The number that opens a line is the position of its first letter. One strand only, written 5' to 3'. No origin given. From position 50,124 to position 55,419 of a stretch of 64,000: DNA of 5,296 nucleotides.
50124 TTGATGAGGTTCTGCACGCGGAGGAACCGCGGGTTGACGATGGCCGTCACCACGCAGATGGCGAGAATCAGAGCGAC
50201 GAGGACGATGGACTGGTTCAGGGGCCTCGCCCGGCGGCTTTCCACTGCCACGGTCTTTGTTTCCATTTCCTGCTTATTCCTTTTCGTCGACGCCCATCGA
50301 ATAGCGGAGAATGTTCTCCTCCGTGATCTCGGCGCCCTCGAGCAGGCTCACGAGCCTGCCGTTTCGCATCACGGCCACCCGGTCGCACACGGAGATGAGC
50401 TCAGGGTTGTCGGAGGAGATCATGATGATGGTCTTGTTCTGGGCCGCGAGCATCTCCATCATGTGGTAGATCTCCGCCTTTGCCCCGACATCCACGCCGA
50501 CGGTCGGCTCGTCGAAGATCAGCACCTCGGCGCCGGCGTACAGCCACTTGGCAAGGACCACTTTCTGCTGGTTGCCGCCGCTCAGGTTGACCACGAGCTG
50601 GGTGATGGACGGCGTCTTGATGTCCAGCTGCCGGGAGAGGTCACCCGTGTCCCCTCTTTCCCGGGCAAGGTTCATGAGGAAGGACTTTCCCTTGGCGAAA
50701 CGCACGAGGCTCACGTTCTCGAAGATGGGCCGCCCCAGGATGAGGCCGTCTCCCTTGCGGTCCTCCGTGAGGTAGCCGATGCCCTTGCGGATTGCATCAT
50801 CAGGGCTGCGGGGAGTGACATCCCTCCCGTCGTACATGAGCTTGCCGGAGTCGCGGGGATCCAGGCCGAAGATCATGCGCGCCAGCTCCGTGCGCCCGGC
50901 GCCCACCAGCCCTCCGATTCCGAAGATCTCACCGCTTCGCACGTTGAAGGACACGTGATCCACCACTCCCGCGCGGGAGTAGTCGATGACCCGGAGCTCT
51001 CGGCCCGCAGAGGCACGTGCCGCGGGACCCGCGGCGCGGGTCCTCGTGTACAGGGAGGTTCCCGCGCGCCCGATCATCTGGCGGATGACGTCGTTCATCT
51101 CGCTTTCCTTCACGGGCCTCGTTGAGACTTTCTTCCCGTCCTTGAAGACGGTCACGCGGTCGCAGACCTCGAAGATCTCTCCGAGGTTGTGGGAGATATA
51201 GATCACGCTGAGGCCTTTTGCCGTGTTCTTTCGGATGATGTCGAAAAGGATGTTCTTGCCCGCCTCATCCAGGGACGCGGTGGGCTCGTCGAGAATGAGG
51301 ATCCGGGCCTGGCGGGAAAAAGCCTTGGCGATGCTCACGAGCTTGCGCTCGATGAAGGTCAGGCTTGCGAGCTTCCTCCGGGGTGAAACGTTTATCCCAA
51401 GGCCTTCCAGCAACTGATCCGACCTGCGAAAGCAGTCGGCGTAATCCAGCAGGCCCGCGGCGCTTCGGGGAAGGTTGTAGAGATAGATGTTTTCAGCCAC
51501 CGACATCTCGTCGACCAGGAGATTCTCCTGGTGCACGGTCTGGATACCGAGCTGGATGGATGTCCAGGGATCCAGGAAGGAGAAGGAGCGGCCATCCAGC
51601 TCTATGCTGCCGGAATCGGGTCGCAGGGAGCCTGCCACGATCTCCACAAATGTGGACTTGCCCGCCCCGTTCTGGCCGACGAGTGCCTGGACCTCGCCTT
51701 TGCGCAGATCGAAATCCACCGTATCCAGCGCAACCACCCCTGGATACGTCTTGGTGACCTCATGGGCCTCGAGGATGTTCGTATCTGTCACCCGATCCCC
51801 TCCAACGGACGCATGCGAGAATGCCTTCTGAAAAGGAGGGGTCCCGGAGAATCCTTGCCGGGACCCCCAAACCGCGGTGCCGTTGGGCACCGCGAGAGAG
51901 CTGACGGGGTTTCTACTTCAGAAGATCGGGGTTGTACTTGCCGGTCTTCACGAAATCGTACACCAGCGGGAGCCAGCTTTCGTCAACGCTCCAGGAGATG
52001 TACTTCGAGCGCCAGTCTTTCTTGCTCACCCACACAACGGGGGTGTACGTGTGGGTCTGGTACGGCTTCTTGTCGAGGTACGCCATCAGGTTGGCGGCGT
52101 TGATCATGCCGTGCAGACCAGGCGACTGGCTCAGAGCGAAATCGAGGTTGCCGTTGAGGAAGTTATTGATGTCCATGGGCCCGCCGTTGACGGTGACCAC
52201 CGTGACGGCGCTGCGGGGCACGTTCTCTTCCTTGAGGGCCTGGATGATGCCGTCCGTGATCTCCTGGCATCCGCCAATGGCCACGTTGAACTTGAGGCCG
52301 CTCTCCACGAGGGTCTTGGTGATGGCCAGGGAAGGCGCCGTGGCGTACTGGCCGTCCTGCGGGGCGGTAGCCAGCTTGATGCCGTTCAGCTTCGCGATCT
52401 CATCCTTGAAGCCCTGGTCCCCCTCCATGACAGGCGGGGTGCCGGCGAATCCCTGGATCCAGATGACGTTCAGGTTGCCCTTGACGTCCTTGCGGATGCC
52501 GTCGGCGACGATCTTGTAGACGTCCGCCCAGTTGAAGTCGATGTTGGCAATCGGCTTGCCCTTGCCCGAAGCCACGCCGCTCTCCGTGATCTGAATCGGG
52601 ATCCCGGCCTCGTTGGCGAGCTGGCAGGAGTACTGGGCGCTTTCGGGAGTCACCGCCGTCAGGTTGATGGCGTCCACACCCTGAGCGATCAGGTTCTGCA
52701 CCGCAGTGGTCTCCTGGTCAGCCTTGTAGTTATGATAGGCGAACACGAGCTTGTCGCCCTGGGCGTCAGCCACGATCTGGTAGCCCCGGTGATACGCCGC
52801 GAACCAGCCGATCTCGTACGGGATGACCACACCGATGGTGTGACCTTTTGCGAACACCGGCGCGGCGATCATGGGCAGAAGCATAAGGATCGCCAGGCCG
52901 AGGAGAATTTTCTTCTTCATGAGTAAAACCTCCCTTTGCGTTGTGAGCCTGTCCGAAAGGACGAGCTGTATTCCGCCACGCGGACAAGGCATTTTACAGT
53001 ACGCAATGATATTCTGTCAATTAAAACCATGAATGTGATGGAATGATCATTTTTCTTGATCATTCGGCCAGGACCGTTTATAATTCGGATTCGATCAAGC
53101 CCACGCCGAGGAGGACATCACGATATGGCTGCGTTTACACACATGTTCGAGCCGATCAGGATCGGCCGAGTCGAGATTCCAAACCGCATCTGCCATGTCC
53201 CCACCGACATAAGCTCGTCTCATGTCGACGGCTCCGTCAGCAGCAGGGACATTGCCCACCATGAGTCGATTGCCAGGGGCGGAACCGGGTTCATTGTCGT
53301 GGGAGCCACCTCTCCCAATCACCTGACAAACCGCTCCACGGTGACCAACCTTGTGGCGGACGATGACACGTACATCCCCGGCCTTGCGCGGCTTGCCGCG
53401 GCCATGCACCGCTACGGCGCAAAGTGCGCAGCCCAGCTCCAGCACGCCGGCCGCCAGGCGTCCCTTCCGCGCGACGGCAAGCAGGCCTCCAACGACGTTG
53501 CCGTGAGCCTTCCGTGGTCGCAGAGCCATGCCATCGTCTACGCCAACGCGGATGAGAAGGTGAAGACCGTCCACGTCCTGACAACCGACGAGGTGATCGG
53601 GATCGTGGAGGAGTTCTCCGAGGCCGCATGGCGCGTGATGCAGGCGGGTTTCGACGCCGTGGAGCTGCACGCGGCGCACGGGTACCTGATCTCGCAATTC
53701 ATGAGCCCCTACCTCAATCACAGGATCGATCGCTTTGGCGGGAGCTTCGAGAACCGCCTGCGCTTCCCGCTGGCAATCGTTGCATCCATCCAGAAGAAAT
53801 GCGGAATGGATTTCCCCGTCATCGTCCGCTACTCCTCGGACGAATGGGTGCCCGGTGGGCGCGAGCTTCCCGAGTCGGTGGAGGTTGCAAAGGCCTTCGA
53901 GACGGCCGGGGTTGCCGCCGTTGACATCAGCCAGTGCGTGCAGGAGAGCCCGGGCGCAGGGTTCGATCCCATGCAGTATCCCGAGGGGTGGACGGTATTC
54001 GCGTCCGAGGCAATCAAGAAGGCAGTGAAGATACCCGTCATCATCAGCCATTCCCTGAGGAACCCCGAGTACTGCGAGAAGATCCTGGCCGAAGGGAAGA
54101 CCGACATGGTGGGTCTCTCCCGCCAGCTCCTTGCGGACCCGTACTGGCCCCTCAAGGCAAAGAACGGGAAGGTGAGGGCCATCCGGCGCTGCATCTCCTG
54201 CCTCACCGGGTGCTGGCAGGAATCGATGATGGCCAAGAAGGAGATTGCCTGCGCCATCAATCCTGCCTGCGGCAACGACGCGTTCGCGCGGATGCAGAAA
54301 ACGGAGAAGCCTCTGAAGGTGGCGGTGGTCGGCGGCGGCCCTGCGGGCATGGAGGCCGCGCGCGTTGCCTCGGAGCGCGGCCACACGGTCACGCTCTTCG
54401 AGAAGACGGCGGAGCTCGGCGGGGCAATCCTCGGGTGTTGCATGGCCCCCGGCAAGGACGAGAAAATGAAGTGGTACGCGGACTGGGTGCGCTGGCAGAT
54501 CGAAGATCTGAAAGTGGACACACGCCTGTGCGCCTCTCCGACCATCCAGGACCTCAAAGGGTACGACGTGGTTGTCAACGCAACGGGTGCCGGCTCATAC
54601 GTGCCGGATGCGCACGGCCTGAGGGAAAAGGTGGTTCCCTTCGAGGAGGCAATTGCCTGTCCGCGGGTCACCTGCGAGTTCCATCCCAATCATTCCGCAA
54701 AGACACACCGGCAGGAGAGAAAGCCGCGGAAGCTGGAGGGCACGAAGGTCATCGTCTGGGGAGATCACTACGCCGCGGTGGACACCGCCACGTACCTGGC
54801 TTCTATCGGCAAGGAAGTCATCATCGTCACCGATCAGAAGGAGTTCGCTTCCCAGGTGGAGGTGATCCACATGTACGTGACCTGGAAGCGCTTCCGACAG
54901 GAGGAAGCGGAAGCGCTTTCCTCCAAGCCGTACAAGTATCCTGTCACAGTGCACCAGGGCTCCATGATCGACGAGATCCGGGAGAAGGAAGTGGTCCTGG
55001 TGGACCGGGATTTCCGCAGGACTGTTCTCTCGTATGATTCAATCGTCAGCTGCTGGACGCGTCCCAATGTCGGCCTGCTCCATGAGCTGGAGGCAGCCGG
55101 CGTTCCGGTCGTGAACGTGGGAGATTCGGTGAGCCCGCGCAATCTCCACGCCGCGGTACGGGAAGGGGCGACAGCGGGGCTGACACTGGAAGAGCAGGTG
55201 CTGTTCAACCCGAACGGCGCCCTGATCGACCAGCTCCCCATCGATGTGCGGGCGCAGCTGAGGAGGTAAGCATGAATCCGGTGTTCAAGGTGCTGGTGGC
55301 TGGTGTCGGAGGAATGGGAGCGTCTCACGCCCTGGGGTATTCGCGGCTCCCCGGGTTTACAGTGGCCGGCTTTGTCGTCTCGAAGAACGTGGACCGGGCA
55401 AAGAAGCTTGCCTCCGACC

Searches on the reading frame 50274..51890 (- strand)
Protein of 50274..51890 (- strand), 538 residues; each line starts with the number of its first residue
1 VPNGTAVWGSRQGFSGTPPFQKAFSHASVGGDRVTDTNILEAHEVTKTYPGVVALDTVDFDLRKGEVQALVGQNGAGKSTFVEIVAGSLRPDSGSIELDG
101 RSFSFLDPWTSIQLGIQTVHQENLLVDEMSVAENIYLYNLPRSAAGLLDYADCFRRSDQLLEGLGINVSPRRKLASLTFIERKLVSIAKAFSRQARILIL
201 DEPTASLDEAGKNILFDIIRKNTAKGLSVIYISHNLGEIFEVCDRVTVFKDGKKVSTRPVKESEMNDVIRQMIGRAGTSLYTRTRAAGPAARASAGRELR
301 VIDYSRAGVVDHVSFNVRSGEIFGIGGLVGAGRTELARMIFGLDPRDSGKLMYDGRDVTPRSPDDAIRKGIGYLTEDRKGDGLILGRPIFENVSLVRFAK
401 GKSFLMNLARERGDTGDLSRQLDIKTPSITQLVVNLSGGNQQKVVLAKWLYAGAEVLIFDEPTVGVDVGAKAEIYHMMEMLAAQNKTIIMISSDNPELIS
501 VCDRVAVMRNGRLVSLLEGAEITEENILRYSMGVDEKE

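Call 65: search_protein_families(library=pfam, proteins=[window:50274-51890:-], max_evalue=0.00001)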
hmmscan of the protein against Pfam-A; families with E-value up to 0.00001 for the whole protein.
window:50274-51890:- (538 aa): 3 families
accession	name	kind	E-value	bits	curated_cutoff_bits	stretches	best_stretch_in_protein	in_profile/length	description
PF00005.33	ABC_tran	-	1.4e-50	171.9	25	2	55-205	1-137/137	ABC transporter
PF13304.12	AAA_21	-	5e-13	50.2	27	0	435-499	237-303/304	AAA domain, putative AbiEii toxin, Type IV TA system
PF02463.25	SMC_N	-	5.4e-06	26.4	40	0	66-83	25-42/220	RecF/RecN/SMC N terminal domain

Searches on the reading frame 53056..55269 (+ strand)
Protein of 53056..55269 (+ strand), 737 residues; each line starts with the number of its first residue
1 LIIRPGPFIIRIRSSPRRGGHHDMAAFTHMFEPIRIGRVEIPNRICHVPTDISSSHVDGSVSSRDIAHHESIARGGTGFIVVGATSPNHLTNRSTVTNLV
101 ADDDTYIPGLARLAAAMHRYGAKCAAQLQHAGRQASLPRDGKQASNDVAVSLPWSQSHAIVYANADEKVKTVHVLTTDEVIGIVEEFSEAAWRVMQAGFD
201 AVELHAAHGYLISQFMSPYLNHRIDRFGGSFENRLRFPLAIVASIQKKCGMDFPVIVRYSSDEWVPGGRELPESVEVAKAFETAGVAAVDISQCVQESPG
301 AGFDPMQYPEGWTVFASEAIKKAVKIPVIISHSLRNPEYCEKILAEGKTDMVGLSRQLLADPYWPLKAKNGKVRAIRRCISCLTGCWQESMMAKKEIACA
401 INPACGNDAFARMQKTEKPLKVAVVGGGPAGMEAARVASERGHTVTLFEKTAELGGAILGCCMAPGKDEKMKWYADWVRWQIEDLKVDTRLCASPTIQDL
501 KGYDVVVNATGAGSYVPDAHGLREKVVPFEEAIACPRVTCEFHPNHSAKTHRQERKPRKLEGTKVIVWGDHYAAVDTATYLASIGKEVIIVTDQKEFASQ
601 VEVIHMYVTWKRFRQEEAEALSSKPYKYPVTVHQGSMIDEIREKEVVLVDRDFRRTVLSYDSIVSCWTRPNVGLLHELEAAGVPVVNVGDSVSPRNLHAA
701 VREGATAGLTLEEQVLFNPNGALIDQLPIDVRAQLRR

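Call 65: search_protein_families(library=pfam, proteins=[window:53056-55269:+], max_evalue=0.00001)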
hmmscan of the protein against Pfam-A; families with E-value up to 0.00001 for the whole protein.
window:53056-55269:+ (737 aa): 8 families
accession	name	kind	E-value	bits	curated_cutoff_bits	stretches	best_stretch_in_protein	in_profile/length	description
PF00724.26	Oxidored_FMN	-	8e-63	213.2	27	1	30-371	2-338/342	NADH:flavin oxidoreductase / NADH oxidase family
PF07992.20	Pyr_redox_2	-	3.8e-18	66.3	26.1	2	421-685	2-251/291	Pyridine nucleotide-disulphide oxidoreductase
PF13738.12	Pyr_redox_3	-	1.5e-09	37.9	30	0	547-665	149-263/305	Pyridine nucleotide-disulphide oxidoreductase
PF00070.33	Pyr_redox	-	4.6e-09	37.1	22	0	421-455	1-35/82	Pyridine nucleotide-disulphide oxidoreductase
PF12831.13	FAD_oxidored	-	1e-07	32.1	27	1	422-459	2-39/416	FAD dependent oxidoreductase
PF13450.12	NAD_binding_8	-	2.1e-07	31.5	21.9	1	424-458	1-35/68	NAD(P)-binding Rossmann-like domain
PF01266.30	DAO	-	2.8e-06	27.6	27.9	0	421-457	1-38/353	FAD dependent oxidoreductase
PF03486.20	HI0933_like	-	4.9e-06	26.6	50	0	421-458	2-39/244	HI0933-like protein Rossmann domain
